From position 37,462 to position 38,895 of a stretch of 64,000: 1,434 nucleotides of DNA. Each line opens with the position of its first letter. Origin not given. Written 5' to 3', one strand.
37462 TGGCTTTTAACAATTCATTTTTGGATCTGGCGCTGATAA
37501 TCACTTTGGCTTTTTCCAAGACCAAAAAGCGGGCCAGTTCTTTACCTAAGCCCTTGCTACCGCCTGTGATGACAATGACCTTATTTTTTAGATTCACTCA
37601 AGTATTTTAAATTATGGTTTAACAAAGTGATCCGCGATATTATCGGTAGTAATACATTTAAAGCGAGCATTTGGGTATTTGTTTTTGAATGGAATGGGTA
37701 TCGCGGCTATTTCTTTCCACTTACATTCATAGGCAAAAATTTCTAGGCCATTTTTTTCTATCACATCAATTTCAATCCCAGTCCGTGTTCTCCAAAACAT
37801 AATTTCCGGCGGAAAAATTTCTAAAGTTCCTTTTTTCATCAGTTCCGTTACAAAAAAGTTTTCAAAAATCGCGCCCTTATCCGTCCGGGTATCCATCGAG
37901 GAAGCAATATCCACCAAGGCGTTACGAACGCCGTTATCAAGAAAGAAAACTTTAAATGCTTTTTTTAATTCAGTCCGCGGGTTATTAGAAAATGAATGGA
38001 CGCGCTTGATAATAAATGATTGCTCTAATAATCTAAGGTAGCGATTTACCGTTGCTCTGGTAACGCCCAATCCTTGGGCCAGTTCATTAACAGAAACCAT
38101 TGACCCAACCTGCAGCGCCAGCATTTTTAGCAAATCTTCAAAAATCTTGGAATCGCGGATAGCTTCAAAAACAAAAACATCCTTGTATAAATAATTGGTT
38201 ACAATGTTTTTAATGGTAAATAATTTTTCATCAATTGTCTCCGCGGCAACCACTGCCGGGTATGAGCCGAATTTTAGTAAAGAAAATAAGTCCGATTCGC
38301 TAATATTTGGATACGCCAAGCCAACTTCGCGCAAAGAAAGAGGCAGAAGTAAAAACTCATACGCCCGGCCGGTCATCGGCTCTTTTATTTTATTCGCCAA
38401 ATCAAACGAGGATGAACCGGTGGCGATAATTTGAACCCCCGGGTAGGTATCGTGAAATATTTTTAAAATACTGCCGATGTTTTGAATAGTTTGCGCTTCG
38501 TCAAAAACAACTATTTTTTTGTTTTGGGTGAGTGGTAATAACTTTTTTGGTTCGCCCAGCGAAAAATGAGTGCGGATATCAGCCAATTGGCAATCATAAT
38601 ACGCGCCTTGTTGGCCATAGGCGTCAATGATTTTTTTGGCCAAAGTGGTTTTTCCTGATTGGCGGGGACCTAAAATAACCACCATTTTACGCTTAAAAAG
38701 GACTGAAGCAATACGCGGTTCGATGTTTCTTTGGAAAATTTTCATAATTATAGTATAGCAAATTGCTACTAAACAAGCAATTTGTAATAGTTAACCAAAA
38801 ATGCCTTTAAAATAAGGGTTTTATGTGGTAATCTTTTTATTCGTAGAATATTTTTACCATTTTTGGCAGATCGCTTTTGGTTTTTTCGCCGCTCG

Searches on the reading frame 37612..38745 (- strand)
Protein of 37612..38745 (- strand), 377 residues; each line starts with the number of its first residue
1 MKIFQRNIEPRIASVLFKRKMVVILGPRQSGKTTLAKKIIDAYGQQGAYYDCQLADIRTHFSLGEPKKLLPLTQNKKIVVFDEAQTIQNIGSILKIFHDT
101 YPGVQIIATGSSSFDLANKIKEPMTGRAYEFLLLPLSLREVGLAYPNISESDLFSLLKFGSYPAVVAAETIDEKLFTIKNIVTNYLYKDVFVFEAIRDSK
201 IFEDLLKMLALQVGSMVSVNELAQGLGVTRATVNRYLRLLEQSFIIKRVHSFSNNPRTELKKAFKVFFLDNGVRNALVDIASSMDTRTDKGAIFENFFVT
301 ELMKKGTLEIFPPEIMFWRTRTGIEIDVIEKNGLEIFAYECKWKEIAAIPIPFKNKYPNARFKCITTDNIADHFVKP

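Call 33: search_protein_families(library=pfam, proteins=[window:37612-38745:-], max_evalue=0.001)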
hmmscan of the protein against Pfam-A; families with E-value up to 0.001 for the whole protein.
window:37612-38745:- (377 aa): 11 families
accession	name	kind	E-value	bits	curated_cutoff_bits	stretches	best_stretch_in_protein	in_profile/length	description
PF13635.12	DUF4143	-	3.6e-39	134.5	28.1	1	188-343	2-159/160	Domain of unknown function (DUF4143)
PF13173.12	AAA_14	-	2.1e-27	96.1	27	1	19-141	2-128/129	AAA domain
PF08279.18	HTH_11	-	1.9e-06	28.1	25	1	204-244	4-43/55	HTH domain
PF20720.3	nSTAND3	-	6.5e-06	26.4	27.2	1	11-83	9-73/155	Novel STAND NTPase 3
PF09339.16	HTH_IclR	-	3.7e-05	23.8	22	1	204-242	7-44/52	IclR helix-turn-helix domain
PF08220.18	HTH_DeoR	-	4.9e-05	23.4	21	1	215-250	13-48/57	DeoR-like helix-turn-helix domain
PF00392.27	GntR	-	0.00019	21.4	27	1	206-249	13-57/64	Bacterial regulatory proteins, gntR family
PF13401.12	AAA_22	-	0.00042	21.1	27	0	18-53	4-42/130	AAA domain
PF13412.12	HTH_24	-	0.00049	20.1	21.9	0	218-243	19-44/48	Winged helix-turn-helix DNA-binding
PF13545.12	HTH_Crp_2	-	0.00054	20.3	27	0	217-248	23-55/70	Crp-like helix-turn-helix domain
PF01637.24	ATPase_2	-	0.00071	19.9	33.2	0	19-49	20-53/225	ATPase domain predominantly from Archaea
